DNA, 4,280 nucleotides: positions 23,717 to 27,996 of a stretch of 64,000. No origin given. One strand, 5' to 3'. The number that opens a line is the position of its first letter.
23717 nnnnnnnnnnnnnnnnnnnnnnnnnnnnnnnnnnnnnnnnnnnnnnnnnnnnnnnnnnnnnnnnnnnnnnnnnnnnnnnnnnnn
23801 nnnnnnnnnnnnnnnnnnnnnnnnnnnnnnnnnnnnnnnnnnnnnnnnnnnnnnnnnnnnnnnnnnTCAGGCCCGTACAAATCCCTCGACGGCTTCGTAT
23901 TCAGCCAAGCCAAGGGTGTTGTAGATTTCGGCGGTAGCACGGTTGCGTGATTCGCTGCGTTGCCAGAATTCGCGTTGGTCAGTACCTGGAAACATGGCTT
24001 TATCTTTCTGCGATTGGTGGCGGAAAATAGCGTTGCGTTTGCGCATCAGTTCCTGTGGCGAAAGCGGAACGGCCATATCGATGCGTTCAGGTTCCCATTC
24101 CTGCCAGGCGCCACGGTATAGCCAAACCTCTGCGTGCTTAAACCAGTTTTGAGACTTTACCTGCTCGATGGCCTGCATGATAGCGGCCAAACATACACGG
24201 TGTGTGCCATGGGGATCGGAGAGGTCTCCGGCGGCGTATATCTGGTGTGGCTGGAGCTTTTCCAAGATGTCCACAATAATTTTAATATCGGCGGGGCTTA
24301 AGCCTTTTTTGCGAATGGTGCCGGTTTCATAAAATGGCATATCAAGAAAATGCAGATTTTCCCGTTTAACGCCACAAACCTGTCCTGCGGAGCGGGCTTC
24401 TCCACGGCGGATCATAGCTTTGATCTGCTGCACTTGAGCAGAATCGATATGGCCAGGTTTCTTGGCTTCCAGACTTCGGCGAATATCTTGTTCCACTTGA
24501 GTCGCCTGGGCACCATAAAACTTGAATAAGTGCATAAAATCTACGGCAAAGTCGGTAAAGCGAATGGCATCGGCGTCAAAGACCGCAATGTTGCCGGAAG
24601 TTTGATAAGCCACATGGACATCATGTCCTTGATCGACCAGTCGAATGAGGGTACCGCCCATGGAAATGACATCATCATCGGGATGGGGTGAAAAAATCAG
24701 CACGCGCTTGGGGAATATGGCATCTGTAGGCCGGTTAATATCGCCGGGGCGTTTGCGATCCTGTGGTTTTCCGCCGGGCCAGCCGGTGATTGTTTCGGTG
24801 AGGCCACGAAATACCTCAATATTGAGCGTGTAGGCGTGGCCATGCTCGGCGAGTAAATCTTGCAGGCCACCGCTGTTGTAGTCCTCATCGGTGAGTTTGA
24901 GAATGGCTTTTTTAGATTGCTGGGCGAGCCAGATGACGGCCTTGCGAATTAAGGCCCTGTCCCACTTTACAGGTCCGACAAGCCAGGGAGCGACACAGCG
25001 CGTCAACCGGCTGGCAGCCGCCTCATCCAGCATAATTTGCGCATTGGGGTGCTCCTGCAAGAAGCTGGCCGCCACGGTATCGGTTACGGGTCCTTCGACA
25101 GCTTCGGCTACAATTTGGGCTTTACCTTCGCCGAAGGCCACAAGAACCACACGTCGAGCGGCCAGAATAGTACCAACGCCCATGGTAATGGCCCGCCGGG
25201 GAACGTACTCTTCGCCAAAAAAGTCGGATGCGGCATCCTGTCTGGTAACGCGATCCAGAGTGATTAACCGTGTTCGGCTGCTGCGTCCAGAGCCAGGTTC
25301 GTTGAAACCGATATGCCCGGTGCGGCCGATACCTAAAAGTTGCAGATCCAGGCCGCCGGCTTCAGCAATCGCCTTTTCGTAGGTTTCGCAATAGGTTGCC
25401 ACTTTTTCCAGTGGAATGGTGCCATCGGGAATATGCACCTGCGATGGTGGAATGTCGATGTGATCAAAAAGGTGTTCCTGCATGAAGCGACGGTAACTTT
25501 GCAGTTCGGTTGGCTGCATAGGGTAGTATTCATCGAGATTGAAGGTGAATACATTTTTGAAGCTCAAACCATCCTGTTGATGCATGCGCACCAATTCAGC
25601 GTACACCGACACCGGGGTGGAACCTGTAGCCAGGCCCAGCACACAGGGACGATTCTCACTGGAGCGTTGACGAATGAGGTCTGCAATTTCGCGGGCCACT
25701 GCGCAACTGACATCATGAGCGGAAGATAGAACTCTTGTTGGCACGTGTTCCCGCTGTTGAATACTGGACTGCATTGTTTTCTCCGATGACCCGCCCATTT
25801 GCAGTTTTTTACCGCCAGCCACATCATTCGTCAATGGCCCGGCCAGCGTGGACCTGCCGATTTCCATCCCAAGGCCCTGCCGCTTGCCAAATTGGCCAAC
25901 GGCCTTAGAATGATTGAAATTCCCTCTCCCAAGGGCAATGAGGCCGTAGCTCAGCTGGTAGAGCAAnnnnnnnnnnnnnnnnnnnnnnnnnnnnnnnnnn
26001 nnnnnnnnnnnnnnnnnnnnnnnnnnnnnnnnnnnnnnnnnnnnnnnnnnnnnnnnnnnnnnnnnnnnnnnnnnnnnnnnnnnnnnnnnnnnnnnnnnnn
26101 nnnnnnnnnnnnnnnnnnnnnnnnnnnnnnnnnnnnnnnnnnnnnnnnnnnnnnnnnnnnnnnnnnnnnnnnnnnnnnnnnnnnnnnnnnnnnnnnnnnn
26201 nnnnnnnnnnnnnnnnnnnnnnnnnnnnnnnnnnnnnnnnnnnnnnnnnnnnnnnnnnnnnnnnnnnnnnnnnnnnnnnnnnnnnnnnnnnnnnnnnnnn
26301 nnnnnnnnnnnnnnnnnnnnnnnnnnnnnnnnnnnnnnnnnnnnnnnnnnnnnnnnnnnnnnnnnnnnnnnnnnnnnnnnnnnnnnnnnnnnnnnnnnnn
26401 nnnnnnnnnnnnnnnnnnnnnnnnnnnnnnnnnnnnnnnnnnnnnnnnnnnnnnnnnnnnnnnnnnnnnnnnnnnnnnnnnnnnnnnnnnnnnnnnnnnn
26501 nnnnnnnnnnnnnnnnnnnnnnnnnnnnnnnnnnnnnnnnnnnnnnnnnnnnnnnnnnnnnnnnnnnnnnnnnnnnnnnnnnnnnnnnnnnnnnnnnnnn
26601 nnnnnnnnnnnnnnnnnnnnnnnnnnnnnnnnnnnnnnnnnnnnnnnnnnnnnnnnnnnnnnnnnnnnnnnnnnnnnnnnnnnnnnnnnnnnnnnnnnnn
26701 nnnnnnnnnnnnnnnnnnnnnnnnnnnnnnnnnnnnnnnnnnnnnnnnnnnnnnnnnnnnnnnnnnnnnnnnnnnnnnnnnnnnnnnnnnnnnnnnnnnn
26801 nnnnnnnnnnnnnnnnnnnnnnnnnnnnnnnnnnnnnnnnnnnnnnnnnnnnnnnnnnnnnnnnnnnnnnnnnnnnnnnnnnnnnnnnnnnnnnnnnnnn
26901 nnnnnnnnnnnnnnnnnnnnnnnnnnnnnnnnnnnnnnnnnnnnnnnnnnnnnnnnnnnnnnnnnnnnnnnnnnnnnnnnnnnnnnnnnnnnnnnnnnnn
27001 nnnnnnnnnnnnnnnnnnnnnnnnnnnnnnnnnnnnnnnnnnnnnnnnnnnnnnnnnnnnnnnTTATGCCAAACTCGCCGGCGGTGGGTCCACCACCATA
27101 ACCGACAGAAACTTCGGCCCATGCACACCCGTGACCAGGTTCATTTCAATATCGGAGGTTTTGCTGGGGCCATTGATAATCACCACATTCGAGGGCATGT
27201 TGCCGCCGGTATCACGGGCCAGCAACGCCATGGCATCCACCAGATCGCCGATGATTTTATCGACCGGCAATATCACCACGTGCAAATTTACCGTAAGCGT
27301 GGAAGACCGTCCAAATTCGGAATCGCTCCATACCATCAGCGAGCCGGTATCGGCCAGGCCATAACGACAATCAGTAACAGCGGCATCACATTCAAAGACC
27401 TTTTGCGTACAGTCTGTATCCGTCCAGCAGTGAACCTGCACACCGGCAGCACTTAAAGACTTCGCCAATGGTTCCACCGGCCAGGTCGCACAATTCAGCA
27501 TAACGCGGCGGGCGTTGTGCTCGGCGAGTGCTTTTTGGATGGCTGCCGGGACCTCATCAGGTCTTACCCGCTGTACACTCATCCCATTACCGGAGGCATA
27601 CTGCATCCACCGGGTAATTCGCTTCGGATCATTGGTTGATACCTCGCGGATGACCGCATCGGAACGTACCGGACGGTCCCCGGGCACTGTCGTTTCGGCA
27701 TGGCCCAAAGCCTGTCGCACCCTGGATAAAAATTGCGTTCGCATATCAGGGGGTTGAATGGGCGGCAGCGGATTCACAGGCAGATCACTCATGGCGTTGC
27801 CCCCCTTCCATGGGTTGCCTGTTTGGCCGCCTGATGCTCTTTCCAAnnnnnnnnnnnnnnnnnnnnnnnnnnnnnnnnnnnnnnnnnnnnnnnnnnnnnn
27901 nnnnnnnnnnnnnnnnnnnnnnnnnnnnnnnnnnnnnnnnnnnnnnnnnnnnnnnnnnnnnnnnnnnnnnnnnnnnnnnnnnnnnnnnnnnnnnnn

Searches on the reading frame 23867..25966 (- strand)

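Call 48: search_protein_families(library=pfam, proteins=[window:23867-25966:-], max_evalue=0.00001)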
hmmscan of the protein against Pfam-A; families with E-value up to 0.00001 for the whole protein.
window:23867-25966:- (699 aa): 2 families
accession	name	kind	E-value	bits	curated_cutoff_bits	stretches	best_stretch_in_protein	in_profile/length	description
PF01182.26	Glucosamine_iso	-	1.5e-22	81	27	1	83-303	3-216/225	Glucosamine-6-phosphate isomerases/6-phosphogluconolactonase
PF02585.22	PIG-L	-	1.8e-19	70.9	28.2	1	423-600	1-129/129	GlcNAc-PI de-N-acetylase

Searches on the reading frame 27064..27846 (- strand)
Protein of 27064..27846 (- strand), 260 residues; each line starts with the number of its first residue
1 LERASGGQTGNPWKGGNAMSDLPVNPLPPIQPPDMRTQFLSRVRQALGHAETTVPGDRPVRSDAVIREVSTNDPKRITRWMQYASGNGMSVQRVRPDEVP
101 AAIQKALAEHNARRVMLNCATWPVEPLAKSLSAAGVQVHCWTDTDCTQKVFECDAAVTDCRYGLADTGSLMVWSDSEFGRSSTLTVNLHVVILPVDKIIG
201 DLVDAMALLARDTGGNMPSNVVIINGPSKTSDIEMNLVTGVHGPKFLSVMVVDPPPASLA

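Call 48: search_protein_families(library=pfam, proteins=[window:27064-27846:-], max_evalue=0.00001)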
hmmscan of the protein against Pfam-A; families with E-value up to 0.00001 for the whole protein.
window:27064-27846:- (260 aa): 1 family
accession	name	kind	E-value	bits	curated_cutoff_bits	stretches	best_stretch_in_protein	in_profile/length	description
PF02589.21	LUD_dom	-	2.6e-28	99.5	22.6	1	78-252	2-189/189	LUD domain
